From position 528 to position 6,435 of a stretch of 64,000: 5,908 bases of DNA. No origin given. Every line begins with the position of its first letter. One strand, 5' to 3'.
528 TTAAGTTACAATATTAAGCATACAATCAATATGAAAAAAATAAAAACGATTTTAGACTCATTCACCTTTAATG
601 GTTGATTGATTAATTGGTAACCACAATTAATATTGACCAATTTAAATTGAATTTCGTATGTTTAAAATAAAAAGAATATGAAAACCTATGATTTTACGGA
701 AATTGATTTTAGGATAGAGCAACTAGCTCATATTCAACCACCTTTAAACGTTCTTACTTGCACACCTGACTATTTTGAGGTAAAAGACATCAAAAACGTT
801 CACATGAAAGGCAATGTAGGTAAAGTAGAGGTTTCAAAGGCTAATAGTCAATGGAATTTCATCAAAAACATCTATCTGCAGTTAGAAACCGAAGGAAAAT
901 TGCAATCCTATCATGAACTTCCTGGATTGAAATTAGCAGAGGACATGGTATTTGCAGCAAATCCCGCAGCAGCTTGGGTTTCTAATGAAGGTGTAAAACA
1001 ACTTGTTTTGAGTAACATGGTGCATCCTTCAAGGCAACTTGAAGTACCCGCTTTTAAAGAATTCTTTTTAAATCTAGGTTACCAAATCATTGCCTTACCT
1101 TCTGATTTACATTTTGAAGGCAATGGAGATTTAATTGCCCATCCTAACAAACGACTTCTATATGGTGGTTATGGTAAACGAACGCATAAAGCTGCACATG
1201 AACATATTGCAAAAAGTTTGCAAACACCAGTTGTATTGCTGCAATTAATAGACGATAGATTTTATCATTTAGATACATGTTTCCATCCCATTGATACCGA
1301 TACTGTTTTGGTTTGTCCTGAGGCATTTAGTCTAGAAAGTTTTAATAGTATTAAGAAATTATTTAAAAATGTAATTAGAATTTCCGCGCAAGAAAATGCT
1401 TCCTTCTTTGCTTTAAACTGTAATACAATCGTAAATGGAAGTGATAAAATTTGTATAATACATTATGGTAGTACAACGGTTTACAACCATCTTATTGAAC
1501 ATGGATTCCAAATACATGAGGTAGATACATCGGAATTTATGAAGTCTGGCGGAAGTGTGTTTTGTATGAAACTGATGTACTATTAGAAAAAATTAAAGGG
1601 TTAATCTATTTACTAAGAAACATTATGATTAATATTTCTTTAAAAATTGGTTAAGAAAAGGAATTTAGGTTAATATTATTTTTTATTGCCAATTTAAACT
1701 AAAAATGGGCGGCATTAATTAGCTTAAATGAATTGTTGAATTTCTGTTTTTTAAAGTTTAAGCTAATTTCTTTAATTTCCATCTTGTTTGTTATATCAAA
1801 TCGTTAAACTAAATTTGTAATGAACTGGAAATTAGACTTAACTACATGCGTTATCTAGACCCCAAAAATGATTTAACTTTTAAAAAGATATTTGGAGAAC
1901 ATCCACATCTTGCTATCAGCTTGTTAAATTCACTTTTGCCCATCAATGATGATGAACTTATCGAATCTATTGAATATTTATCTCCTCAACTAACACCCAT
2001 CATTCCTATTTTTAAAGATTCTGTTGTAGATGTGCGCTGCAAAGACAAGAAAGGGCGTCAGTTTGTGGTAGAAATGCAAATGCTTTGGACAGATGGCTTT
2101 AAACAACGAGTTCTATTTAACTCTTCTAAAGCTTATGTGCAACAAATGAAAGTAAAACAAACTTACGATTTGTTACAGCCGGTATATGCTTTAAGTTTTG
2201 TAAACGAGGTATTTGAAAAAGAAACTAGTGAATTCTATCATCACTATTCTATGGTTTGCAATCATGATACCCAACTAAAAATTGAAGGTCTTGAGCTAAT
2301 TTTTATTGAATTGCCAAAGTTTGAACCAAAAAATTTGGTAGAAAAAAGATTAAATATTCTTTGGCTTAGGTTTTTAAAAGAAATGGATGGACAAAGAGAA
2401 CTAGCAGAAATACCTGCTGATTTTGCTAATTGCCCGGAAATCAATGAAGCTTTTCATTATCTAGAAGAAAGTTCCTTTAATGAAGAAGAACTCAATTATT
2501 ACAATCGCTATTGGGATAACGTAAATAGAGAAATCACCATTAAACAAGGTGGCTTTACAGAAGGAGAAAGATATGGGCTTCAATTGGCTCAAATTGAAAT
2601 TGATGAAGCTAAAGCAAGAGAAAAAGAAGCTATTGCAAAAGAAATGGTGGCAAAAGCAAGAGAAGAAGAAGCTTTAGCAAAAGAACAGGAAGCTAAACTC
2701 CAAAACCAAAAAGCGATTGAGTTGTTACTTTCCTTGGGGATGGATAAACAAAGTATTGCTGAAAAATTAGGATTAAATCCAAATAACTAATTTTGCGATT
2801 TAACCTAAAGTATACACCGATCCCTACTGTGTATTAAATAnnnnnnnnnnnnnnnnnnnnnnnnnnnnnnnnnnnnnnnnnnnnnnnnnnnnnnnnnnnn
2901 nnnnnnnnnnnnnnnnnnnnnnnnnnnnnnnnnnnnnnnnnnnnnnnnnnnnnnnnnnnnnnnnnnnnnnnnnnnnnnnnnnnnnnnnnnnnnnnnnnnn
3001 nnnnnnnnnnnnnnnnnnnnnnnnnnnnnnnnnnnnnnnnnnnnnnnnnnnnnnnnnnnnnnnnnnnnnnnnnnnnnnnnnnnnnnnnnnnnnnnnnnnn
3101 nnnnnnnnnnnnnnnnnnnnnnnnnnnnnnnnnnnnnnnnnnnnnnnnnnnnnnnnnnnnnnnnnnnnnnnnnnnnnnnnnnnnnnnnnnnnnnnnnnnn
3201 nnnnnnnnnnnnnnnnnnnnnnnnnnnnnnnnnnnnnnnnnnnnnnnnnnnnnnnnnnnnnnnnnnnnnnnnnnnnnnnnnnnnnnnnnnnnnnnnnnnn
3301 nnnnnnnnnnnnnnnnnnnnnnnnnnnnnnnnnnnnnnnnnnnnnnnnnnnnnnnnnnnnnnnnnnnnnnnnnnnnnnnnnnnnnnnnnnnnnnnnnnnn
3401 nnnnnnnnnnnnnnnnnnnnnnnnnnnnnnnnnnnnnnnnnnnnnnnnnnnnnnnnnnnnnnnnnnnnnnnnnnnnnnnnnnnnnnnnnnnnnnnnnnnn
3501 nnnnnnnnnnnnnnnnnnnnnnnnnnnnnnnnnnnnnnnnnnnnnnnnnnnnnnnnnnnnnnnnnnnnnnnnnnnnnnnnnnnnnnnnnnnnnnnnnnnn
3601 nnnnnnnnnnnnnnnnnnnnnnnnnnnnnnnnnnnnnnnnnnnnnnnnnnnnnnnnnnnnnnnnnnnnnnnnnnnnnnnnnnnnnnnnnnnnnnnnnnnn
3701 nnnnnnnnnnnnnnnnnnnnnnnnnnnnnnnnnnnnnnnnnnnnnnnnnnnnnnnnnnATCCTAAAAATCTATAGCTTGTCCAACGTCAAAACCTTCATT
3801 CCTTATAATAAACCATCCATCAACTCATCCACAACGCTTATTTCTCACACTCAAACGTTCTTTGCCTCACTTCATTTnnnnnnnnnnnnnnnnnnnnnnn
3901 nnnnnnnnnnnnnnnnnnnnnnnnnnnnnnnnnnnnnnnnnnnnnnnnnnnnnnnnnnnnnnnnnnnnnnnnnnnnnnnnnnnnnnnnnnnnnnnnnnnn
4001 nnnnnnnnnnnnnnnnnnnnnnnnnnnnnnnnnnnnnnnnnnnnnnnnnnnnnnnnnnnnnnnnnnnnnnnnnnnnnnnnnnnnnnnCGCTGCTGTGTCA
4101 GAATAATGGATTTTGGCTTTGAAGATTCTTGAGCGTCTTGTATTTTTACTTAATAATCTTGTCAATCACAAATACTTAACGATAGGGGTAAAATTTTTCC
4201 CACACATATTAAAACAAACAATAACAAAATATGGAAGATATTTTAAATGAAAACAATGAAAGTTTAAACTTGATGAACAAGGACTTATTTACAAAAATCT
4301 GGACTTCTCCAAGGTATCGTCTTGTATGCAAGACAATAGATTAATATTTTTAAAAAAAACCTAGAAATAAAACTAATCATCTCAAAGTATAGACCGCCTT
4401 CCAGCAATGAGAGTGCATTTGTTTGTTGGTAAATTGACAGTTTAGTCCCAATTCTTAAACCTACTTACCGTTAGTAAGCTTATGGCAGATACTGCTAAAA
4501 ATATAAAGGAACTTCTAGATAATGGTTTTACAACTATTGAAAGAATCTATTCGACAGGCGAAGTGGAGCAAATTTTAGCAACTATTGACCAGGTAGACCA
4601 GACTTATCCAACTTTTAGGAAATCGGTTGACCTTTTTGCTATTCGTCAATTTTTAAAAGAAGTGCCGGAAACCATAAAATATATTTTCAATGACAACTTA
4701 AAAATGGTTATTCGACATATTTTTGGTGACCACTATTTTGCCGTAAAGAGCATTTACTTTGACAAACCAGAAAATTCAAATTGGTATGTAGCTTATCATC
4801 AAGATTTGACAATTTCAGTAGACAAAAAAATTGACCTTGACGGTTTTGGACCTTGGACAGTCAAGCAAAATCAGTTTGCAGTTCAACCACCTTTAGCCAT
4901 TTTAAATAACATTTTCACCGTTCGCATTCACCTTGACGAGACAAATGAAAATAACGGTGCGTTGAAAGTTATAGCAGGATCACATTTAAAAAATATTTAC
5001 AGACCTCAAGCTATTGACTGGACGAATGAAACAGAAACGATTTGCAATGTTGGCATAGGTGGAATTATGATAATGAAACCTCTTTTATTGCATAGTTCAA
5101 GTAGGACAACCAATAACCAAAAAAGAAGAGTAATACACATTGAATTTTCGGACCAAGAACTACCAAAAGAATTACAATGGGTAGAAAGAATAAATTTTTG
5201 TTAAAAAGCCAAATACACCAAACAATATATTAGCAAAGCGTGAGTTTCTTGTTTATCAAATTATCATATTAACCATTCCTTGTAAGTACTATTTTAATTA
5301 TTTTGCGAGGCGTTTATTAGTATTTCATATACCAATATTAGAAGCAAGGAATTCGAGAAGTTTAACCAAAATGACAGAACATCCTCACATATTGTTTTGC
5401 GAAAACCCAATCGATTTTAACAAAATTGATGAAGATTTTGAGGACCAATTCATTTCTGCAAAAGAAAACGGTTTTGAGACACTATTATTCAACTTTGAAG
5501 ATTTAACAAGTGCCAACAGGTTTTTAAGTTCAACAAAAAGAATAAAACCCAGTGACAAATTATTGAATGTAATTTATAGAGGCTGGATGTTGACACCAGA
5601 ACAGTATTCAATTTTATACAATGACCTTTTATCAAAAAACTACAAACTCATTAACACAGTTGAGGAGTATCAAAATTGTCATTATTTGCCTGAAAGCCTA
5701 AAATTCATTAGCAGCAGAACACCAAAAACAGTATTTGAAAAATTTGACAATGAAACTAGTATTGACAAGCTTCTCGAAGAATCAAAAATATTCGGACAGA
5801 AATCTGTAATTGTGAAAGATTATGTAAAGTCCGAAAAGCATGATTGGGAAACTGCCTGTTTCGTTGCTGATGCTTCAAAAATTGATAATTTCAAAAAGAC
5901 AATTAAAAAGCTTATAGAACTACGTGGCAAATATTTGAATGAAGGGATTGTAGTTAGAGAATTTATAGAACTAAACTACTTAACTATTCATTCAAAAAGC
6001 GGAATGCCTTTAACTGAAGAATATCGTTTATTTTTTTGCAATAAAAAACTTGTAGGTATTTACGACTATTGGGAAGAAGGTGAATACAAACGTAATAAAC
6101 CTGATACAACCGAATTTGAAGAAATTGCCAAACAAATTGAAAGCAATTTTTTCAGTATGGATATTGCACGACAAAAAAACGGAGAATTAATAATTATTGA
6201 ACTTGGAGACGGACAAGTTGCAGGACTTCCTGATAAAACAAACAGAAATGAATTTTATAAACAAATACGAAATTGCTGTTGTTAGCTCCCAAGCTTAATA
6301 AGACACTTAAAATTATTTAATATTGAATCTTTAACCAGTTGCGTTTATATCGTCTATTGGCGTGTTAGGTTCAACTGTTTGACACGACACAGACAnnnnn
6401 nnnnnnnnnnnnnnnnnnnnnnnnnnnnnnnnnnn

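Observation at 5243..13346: A conserved 60-90 bp promoter-like leader repeat heads six unrelated accessory ORFs (cassette-array look, no recombinase in view)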

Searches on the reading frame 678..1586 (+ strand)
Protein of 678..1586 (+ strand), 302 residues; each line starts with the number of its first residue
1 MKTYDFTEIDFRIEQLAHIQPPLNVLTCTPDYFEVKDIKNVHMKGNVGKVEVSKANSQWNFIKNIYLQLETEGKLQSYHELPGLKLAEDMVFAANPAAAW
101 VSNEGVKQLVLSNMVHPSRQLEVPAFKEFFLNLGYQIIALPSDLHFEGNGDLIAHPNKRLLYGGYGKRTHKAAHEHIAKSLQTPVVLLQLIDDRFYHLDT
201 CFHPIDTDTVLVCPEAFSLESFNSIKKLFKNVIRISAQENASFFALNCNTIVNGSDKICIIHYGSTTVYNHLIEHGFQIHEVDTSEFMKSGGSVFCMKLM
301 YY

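Call 21: search_protein_families(library=pfam, proteins=[window:678-1586:+], max_evalue=0.001)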
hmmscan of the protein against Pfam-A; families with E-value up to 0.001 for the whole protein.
window:678-1586:+ (302 aa): 2 families
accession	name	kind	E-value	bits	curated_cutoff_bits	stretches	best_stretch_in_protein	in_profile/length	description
PF19420.4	DDAH_eukar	-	1.4e-15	57.7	23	1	88-297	58-286/291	N,N dimethylarginine dimethylhydrolase, eukaryotic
PF02274.22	ADI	-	3.1e-06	26.9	22.8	0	145-222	185-266/377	Arginine deiminase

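Call 23: find_encoding_contigs(protein=window:678-1586:+, flank=10000, max_places=5)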
Protein window:678-1586:+ (302 aa): 1 contig read that carries it; 1 place shown.
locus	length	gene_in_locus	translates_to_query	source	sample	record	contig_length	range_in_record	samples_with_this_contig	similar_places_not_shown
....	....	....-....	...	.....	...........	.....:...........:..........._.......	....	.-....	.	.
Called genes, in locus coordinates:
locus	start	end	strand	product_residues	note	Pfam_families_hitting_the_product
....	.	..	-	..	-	?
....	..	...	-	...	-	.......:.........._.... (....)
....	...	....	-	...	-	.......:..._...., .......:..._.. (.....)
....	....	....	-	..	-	-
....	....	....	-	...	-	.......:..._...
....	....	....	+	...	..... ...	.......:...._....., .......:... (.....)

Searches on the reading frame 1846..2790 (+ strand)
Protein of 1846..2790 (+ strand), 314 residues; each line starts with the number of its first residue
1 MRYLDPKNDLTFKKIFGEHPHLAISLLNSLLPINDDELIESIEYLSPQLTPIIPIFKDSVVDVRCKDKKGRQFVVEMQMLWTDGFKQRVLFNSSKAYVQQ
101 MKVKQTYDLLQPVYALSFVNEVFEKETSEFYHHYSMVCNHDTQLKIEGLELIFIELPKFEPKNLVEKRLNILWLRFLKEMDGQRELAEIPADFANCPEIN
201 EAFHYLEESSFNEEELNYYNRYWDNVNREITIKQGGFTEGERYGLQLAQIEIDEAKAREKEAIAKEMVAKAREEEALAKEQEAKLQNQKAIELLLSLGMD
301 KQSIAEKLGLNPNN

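Call 21: search_protein_families(library=pfam, proteins=[window:1846-2790:+], max_evalue=0.001)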
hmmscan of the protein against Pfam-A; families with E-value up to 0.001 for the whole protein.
window:1846-2790:+ (314 aa): 1 family
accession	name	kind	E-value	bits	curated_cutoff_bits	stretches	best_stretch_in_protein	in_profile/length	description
PF12784.13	PDDEXK_2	-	9.5e-38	130.6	27.4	1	6-221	1-214/229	PD-(D/E)XK nuclease family transposase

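Call 65: search_protein_families(library=padloc, proteins=[window:1846-2790:+], max_evalue=0.01)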
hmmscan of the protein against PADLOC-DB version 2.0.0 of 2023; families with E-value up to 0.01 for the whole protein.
window:1846-2790:+ (314 aa): 0 families

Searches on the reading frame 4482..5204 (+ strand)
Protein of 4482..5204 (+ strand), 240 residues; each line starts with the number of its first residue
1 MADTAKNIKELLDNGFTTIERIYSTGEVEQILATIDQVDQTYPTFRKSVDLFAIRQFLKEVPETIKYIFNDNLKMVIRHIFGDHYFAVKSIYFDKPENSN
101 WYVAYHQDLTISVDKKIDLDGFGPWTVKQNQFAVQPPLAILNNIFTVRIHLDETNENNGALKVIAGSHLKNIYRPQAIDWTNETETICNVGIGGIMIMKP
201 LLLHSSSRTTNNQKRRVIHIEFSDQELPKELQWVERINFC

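Call 18: search_protein_families(library=pfam, proteins=[window:4482-5204:+], max_evalue=0.01)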
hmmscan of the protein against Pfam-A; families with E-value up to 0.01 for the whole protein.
window:4482-5204:+ (240 aa): 1 family
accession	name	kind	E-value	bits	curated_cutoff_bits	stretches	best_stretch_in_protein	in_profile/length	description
PF05721.19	PhyH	-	1.5e-14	55.2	22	1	13-217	3-213/213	Phytanoyl-CoA dioxygenase (PhyH)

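Call 65: search_protein_families(library=padloc, proteins=[window:4482-5204:+], max_evalue=0.01)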
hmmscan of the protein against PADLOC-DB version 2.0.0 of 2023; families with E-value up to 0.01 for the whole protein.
window:4482-5204:+ (240 aa): 0 families

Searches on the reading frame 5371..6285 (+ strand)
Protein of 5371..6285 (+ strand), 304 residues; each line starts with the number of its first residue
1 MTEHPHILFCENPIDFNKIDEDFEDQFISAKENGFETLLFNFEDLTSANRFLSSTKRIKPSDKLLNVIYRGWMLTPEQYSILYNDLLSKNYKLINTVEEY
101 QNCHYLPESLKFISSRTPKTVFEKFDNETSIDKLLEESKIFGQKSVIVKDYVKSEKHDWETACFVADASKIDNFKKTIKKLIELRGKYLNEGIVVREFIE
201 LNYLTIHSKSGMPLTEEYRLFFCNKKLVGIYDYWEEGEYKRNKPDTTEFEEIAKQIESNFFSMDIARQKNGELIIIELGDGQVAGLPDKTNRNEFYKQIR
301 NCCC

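Call 17: find_encoding_contigs(protein=window:5371-6285:+, flank=10000, max_places=10)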
Protein window:5371-6285:+ (304 aa): 1 contig read that carries it; 1 place shown.
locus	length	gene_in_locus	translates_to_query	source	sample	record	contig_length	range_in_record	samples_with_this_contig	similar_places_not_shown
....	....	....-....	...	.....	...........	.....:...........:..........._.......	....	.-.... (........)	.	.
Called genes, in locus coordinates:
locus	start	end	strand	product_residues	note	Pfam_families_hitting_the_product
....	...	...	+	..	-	-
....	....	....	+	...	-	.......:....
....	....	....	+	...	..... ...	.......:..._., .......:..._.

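Call 18: search_protein_families(library=pfam, proteins=[window:5371-6285:+], max_evalue=0.01)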
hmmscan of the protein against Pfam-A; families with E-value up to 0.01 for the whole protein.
window:5371-6285:+ (304 aa): 2 families
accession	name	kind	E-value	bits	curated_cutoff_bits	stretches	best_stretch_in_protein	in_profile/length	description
PF14243.11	R2K_3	-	2.9e-31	109.3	26.3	1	145-298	8-168/169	ATP-grasp domain, R2K clade family 3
PF18299.6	R2K_2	-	6.9e-26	91.3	26.2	1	141-297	1-146/147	ATP-grasp domain, R2K clade family 2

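Call 65: search_protein_families(library=padloc, proteins=[window:5371-6285:+], max_evalue=0.01)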
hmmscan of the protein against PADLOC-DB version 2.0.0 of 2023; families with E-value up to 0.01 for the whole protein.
window:5371-6285:+ (304 aa): 0 families
